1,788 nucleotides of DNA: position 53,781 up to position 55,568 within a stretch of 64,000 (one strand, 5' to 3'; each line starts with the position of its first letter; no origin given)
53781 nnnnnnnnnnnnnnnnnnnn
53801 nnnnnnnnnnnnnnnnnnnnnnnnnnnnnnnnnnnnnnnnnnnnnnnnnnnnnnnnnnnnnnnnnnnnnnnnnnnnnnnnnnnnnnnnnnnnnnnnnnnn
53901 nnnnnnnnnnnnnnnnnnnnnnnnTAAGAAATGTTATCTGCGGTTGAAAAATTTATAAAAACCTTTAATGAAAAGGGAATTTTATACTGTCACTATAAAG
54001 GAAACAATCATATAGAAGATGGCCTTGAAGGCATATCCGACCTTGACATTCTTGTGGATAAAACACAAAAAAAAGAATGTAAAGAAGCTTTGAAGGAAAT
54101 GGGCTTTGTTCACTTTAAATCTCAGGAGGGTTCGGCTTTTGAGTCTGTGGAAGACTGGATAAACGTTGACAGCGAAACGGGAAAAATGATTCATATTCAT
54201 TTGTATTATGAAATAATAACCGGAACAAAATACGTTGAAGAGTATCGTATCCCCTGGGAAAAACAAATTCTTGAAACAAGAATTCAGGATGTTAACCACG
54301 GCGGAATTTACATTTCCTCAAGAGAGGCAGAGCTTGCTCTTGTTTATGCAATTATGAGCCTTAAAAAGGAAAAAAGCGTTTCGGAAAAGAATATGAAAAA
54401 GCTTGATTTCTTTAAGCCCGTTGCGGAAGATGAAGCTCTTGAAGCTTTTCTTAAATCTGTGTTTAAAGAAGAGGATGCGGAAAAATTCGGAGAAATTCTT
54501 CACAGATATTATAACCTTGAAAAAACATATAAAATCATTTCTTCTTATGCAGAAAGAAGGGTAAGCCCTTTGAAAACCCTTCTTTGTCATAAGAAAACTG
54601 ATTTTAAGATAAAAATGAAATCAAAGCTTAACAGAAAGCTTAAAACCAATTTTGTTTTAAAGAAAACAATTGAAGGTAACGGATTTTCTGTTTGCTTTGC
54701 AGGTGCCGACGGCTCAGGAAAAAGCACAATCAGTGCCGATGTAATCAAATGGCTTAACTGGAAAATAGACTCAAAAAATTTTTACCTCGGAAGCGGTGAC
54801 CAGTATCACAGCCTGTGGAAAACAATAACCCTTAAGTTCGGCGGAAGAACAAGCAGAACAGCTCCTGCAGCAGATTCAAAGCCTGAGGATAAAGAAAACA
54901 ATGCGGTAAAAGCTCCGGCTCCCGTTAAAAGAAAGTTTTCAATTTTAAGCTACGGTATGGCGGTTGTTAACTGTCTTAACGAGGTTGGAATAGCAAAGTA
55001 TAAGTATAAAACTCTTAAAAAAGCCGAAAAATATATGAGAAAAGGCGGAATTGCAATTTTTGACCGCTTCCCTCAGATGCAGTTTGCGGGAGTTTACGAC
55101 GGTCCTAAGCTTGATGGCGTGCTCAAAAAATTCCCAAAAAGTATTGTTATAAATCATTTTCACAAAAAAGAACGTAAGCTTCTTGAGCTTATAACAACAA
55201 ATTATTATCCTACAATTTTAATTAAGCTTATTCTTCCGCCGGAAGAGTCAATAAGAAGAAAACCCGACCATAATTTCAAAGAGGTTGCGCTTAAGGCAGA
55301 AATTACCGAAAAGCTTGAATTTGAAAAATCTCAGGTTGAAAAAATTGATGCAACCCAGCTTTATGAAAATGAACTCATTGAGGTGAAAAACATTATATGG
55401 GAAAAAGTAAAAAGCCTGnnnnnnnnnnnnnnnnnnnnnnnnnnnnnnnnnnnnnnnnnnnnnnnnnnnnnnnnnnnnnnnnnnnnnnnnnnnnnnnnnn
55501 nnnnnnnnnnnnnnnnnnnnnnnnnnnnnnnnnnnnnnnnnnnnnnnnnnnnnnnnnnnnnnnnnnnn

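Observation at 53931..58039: Unusual precursor-activation module: NTase-fold/P-loop-kinase fusion, second P-loop kinase, GalK-like kinase and sugar-1-P nucleotidyltransferase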

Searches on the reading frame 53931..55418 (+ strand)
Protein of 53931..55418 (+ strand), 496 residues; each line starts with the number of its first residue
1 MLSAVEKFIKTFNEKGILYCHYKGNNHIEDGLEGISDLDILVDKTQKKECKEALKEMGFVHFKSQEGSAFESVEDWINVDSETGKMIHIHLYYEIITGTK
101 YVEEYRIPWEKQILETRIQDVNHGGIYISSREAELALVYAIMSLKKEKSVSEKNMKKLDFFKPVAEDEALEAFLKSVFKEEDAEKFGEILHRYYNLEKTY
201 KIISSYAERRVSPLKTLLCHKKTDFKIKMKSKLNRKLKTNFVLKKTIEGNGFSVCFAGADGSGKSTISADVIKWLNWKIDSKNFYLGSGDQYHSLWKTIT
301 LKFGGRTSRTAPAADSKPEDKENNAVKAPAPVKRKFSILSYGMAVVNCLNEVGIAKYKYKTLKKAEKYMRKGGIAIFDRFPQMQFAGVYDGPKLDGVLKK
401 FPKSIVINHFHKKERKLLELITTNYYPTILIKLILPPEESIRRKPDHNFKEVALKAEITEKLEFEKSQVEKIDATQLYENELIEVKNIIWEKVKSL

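Call 3: search_protein_families(library=pfam, proteins=[window:53931-55418:+], max_evalue=0.1)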
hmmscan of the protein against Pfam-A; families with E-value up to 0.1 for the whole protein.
window:53931-55418:+ (496 aa): 2 families
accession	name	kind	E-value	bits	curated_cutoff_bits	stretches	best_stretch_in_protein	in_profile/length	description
PF14907.12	NTP_transf_5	-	0.00011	22.3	31.2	1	34-149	93-196/249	Uncharacterised nucleotidyltransferase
PF01591.24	6PF2K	-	0.038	13.7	27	0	249-288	11-51/223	6-phosphofructo-2-kinase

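Call 4: search_protein_families(library=ncbifam, proteins=[window:53931-55418:+], max_evalue=0.1)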
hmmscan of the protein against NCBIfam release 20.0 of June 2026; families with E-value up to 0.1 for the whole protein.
window:53931-55418:+ (496 aa): 3 families
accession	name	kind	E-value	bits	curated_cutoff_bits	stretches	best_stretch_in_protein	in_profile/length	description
NF006746.0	PRK09270.1-5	subfamily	0.032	13.2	250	1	241-278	11-48/210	nucleoside/nucleotide kinase family protein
TIGR01420.1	pilT_fam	subfamily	0.068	12.4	319.1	0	167-278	43-149/343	PilT/PilU family type 4a pilus ATPase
TIGR00041.1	DTMP_kinase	equivalog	0.093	12.4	83.25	0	254-278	7-31/196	dTMP kinase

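Call 5: search_solved_structures(query=window:53931-55418:+, max_evalue=1, show_alignments=2)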
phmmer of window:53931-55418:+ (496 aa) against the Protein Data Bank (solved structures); distinct sequences matched with E-value up to 1: 0.

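Call 9: find_homologous_proteins(query=window:53931-55418:+, max_evalue=0.001)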
Query window:53931-55418:+ (496 aa): 227 proteins with E <= 0.001 among 8000 candidates; the best 120 are listed.
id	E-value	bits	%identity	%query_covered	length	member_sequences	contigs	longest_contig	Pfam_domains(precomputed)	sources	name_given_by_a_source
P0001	0.0e+0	1107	100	100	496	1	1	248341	-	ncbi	-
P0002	7.1e-111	389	42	99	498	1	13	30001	-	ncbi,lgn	-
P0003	3.8e-104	367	38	99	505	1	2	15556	-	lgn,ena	-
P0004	5.2e-104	367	38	100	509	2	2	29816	-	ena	-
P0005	7.2e-104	366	40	99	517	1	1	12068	-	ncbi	-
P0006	1.3e-103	366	38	99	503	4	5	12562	-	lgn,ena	-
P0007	2.0e-103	365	38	99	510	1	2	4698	-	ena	-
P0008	2.7e-103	364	39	99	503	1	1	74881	-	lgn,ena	-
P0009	6.5e-103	363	39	100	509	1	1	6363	-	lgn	-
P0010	7.3e-103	363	38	99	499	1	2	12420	-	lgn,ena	-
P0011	7.7e-103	363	38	99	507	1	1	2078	-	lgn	-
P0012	5.1e-102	360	39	99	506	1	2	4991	-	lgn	-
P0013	6.9e-102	360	37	100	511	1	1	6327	-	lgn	-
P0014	8.9e-102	359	38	99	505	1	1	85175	-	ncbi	-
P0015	5.4e-101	357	37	99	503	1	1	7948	-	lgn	-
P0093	4.0e-88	314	37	99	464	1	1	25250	PF02223.24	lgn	-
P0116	1.4e-83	299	36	99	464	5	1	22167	PF14907.13,PF02223.24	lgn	-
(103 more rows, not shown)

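Call 11: find_related_loci(query=A1, collection=genome_contigs, flank=10000)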
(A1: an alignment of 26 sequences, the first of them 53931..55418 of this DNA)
Query A1 (496 aa) in genome_contigs; peptide patterns used: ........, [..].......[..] (x = any residue, [..] = any of these).
288 stretches matched a pattern; 245 encode a relative of the query (tblastn E <= 1e-3); the best 80 are kept; 80 distinct loci.
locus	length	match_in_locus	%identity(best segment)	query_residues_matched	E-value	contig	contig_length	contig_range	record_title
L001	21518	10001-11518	38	1-495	1e-105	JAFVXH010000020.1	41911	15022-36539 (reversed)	MAG: Clostridia bacterium isolate RGIG5479 Sheep_Colon-5__c852731, whole genome shotgun sequence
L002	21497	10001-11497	38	1-496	3e-101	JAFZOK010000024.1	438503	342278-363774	MAG: Bacteroidales bacterium isolate RGIG7951 Water_buffalos_Rumen-1__c594595, whole genome shotgun sequence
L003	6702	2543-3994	38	2-494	7e-93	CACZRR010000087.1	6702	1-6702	MAG: uncultured Bacteroidetes bacterium isolate RUG12890 genome assembly, contig: RUG12890_asm_87, whole genome shotgun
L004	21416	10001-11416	35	1-493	3e-85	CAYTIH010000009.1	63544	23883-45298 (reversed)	MAG TPA_asm: uncultured Clostridium sp. isolate SRP222994_co1_97 genome assembly, contig: NODE_688_length_63544_cov_10.6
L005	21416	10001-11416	34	1-493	2e-83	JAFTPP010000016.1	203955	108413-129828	MAG: Lachnospiraceae bacterium isolate RGIG4034 Roe_deer_Cecum-5__c5663, whole genome shotgun sequence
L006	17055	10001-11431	34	8-494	8e-80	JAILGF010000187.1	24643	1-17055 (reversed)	MAG: Lachnospiraceae bacterium isolate RUI091 k141_10301085_flag=0_multi=36.9853_len=24643, whole genome shotgun sequenc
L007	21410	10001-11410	33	1-493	3e-77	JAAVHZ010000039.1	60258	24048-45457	MAG: Lachnospiraceae bacterium isolate Mgla_MAG_3-bin_26 c_000000134210, whole genome shotgun sequence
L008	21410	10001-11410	33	1-493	1e-75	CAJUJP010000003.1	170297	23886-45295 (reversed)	MAG TPA_asm: uncultured Lachnospiraceae bacterium isolate MGBC140906 genome assembly, contig: MGBC140906.3, whole genome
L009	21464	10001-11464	32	1-496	7e-75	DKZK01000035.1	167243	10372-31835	MAG TPA_asm: Lachnospiraceae bacterium UBA7076 UBA7076_contig_200, whole genome shotgun sequence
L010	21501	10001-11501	48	1-493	1e-73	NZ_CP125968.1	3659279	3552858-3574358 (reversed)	Sporosarcina thermotolerans strain CCUG 53480 chromosome, complete genome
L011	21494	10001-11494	36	1-493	6e-99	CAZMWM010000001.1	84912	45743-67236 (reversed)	MAG TPA_asm: uncultured Lachnospiraceae bacterium isolate SRP225648_co1_88 genome assembly, contig: NODE_369_length_8491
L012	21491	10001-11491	31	2-493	6e-63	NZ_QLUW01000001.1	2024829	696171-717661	Paenibacillus montanisoli strain RA17 contig_1, whole genome shotgun sequence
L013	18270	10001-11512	30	2-493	3e-61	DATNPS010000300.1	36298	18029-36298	MAG TPA_asm: Crinalium sp. isolate SMAG_U16487 k141_4639265, whole genome shotgun sequence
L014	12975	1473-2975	28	2-493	1e-60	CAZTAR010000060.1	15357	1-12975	MAG TPA_asm: uncultured Planctomycetaceae bacterium isolate binchicken_co86_159 genome assembly, contig: NODE_1106_lengt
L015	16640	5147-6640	27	2-490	2e-58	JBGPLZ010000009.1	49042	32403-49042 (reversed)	MAG: Acidobacteriota bacterium isolate OBJ_0618_7090110_25 k141_388423_length_49042_cov_14.2737, whole genome shotgun se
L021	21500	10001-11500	28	2-492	9e-56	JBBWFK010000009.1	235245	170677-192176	Vibrio sp. YIC-376 Scaffold9, whole genome shotgun sequence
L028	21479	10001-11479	27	2-491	1e-53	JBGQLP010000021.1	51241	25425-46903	MAG: Gemmatimonadota bacterium isolate OBJ2_061818_050_35 k141_3858103_length_51241_cov_13.9944, whole genome shotgun se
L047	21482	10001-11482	30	2-493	3e-51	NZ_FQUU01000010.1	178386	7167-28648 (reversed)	Flavisolibacter ginsengisoli DSM 18119, whole genome shotgun sequence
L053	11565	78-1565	25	2-493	6e-50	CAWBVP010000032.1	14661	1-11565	MAG: uncultured Gemmatimonadales bacterium isolate MFD07737.bin.2.36 genome assembly, contig: contig_56096, whole genome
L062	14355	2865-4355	29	2-495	7e-48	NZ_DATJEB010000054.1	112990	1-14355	MAG: Agriterribacter sp. isolate SMAG_U15422 k141_22195, whole genome shotgun sequence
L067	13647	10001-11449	29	1-491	5e-47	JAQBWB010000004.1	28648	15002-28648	MAG: Nanoarchaeota archaeon isolate casp150-mb.213 NODE_4376_length_28648_cov_0.098883, whole genome shotgun sequence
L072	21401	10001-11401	30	2-464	1e-46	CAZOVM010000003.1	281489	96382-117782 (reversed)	MAG TPA_asm: uncultured Pedobacter sp. isolate SRP344714_co2_315 genome assembly, contig: NODE_65_length_281489_cov_7.87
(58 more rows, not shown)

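Call 27: predict_structure(alignment_id=A2)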
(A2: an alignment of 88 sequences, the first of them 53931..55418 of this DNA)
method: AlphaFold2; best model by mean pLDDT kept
length: 496 residues; sequences in the alignment: 88
mean_pLDDT: 92.4   pTM: 0.89
mean pLDDT of the five models: 92.4, 91.8, 90.9, 90.6, 90.4
residues with pLDDT >= 90: 394; 70-90: 77; 50-70: 21; < 50: 4
segments of 3 or more residues with pLDDT < 50: none
pLDDT, mean of each block of 10 residues (from residue 1): 97 98 92 97 98 98 90 97 98 93 93 98 97 94 84 88 89 96 91 83 94 93 95 96 95 97 96 98 92 87 68 52 58 83 94 96 98 97 93 95 97 98 97 98 95 96 97 98 98 97
secondary structure, 60 per line:
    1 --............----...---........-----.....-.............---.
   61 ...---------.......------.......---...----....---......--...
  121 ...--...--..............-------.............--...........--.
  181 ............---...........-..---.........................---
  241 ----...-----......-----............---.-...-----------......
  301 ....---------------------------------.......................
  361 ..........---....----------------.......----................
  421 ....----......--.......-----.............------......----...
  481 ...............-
elements in order: H3-14 E19-21 H25-32 E38-42 H44-56 E60-63 E73-79 E86-92 E96-98 E103-106 H110-115 E118-120 E126-128 H131-144 H152-164 H167-177 H180-192 H196-206 H213-237 E245-247 E253-258 H264-275 E281-283 H295-304 H338-370 E374-377 H394-400 H405-424 E429-434 H437-443 H449-461 E468-473 H478-495

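Call 45: fold_search(model_id=the predicted structure, library=pdb)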
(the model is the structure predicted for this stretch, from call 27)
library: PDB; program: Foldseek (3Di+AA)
matches with E <= 10: 1105; with E <= 0.001: 171
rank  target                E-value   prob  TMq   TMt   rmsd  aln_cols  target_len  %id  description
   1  2ccg_B                1.5e-06  1.00  0.27  0.61   8.2       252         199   17  Crystal structure of His-tagged S. aureus thymidylate kinase complexed with thymidine monophosphate (TMP) (released 2006-03-08)
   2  4eaq_A                2.2e-06  1.00  0.28  0.64   6.5       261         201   17  Crystal structure of Thymidylate Kinase from Staphylococcus aureus in complex with 3'-Azido-3'-Deoxythymidine-5'-Monop (released 2012-04-11)
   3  2wwf_A                2.7e-06  1.00  0.26  0.54   7.1       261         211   16  Plasmodium falciparum thymidylate kinase in complex with TMP and ADP (released 2010-04-21)
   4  4dwj_H                3.7e-06  1.00  0.27  0.61   7.8       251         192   16  Crystal structure of Thymidylate Kinase from Staphylococcus aureus in complex with Thymidine Monophosphate (released 2012-03-07)
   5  1e9f                  4.4e-06  1.00  0.28  0.62   6.3       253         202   11  Mutant human thymidylate kinase complexed with TMP and ADP (released 2001-10-11)
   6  4dwj_B                4.4e-06  1.00  0.26  0.57   7.8       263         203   17  Crystal structure of Thymidylate Kinase from Staphylococcus aureus in complex with Thymidine Monophosphate (released 2012-03-07)
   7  2wwf_C                4.6e-06  1.00  0.28  0.57   7.0       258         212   16  Plasmodium falciparum thymidylate kinase in complex with TMP and ADP (released 2010-04-21)
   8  2cck_B                4.6e-06  1.00  0.27  0.62   7.3       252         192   16  CRYSTAL STRUCTURE OF UNLIGANDED S. AUREUS THYMIDYLATE KINASE (released 2006-03-08)
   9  2xx3                  4.9e-06  1.00  0.27  0.60   6.8       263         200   12  HUMAN THYMIDYLATE KINASE COMPLEXED WITH thymidine butenyl phosphonate monophosphate and ADP (released 2011-12-07)
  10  2wwg_A                4.9e-06  1.00  0.25  0.53   7.6       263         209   15  Plasmodium falciparum thymidylate kinase in complex with dGMP and ADP (released 2010-04-21)
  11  2wwi_C                5.1e-06  1.00  0.27  0.58   7.0       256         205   15  Plasmodium falciparum thymidylate kinase in complex with AZTMP and ADP (released 2010-04-21)
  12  4qgh_B                5.4e-06  1.00  0.28  0.64   7.6       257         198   16  S.aureus TMK in complex with potent inhibitor compound 47 (released 2014-06-11)
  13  2wwg_B                5.4e-06  1.00  0.27  0.56   6.9       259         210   15  Plasmodium falciparum thymidylate kinase in complex with dGMP and ADP (released 2010-04-21)
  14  4dwj_E                6.0e-06  1.00  0.27  0.61   8.3       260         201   16  Crystal structure of Thymidylate Kinase from Staphylococcus aureus in complex with Thymidine Monophosphate (released 2012-03-07)
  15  2wwf_B                6.0e-06  1.00  0.26  0.54   7.2       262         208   15  Plasmodium falciparum thymidylate kinase in complex with TMP and ADP (released 2010-04-21)
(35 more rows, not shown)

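Call 51: search_dna_similar(query=window:53931-55418:+, collection=plasmids, mode=protein, max_rows=25)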
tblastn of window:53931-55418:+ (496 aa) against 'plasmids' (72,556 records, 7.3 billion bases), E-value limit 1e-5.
Records with a match: 10; places in all: 17; records where one place covers at least 80% of the query: 1.
Best place of each record, by identity: <60% 10.
By first word of the organism name: Escherichia 3; Novosphingobium 2; Chelatococcus 1; Acetobacter 1; Klebsiella 1; Pseudomonas 1; Rahnella 1.
By predicted mobility (MOB-suite, as given by PLSDB): non-mobilizable 7; conjugative 2; mobilizable 1.
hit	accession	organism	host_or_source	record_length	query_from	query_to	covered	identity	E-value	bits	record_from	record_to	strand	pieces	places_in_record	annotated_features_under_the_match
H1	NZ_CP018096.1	Chelatococcus daeguensis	sigle cell,power plant biotrickling ...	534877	5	493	99%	22.4%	4e-22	107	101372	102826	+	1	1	hypothetical protein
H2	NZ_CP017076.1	Novosphingobium resinovorum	single cell,soil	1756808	215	489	55%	25.6%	3e-13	80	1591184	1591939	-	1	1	none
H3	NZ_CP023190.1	Acetobacter pomorum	Drosophila melanogaster,isolation,gut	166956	254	494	49%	28.4%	4e-12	77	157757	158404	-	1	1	dTMP kinase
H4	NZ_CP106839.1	Klebsiella michiganensis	mixed culture,fishpond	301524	254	489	48%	26.8%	2e-7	62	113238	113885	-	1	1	hypothetical protein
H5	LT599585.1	Pseudomonas veronii 1YdBTEX2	-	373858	254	484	47%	27.4%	3e-9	67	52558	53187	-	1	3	yghR: Uncharacterized ATP-binding protein YghR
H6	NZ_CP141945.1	Novosphingobium sp. RL4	Rheum palmatum L.,Single ...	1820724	254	489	48%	26.5%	1e-11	75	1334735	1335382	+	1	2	none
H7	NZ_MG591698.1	Escherichia coli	Homo sapiens,feces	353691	254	489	48%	25.8%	6e-10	70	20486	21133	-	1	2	hypothetical protein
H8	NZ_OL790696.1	Escherichia coli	-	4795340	254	489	48%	25.8%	6e-10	70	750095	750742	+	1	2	none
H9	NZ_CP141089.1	Escherichia coli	Homo sapiens,Infected Human Urine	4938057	254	489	48%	25.7%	5e-9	67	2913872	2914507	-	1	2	none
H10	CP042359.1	Rahnella aquatilis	hyacinth,plant,hyacinth bulb, basal ...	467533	254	482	46%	25.4%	5e-8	64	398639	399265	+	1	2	hypothetical protein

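Call 52: get_annotated_region(hit=H9, flank=7000)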
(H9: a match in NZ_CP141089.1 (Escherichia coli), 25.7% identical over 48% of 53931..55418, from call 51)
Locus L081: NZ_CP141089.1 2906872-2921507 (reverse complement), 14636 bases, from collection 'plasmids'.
description: Escherichia coli strain KE47 plasmid unnamed1, complete sequence
organism: Escherichia coli (NCBI taxid 562)
taxonomy: Bacteria; Pseudomonadota; Gammaproteobacteria; Enterobacterales; Enterobacteriaceae; Escherichia; Escherichia coli
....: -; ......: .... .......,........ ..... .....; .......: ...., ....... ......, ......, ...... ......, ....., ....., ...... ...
typing (MOB-suite, as given by PLSDB): non-mobilizable
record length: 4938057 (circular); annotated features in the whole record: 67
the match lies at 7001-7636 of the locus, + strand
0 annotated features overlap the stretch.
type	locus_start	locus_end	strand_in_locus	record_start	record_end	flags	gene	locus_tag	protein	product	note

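Call 53: get_annotated_region(hit=H1, flank=10000)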
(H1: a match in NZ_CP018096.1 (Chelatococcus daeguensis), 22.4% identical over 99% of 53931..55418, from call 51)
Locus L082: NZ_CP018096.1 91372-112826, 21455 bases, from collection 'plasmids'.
description: Chelatococcus daeguensis strain TAD1 plasmid pTAD1, complete sequence
organism: Chelatococcus daeguensis (NCBI taxid 444444)
taxonomy: Bacteria; Pseudomonadota; Alphaproteobacteria; Hyphomicrobiales; Chelatococcaceae; Chelatococcus; Chelatococcus daeguensis
host: -; source: sigle cell,power plant biotrickling filter; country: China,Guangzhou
typing (MOB-suite, as given by PLSDB): non-mobilizable
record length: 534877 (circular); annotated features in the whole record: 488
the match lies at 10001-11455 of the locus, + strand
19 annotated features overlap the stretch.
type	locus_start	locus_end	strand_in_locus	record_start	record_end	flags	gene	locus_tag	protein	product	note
CDS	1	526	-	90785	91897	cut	-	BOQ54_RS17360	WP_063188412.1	DegT/DnrJ/EryC1/StrS aminotransferase family protein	-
CDS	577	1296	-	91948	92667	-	-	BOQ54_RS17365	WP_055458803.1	sugar phosphate nucleotidyltransferase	GO:0009058 - biosynthetic process [Evidence IEA]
CDS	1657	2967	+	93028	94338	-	-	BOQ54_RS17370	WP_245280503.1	hypothetical protein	-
CDS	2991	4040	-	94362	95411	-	-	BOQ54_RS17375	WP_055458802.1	FemAB family XrtA/PEP-CTERM system-associated protein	-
CDS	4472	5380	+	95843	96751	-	-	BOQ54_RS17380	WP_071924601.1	XrtA system polysaccharide deacetylase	-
CDS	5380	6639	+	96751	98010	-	-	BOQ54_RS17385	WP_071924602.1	glycosyltransferase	-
CDS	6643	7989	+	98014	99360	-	-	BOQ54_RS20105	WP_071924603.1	O-antigen ligase family protein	-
CDS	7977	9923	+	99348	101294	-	-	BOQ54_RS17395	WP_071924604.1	tyrosine-protein kinase domain-containing protein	GO:0009103 - lipopolysaccharide biosynthetic process [Evidence IEA]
CDS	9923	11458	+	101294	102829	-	-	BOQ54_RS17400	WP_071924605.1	hypothetical protein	-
CDS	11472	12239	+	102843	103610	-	-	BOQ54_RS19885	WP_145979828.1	AAA family ATPase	-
CDS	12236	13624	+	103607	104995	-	-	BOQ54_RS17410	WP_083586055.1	oligosaccharide flippase family protein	-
CDS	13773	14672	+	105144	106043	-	-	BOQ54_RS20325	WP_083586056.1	response regulator transcription factor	GO:0000160 - phosphorelay signal transduction system [Evidence IEA]; GO:0006355 - regulation of DNA-templated ...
CDS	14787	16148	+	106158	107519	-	-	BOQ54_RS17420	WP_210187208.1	polysaccharide biosynthesis/export family protein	GO:0015774 - polysaccharide transport [Evidence IEA]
CDS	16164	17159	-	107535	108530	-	-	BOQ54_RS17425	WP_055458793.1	LysR substrate-binding domain-containing protein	-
CDS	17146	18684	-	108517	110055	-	-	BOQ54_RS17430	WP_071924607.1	aldehyde dehydrogenase family protein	-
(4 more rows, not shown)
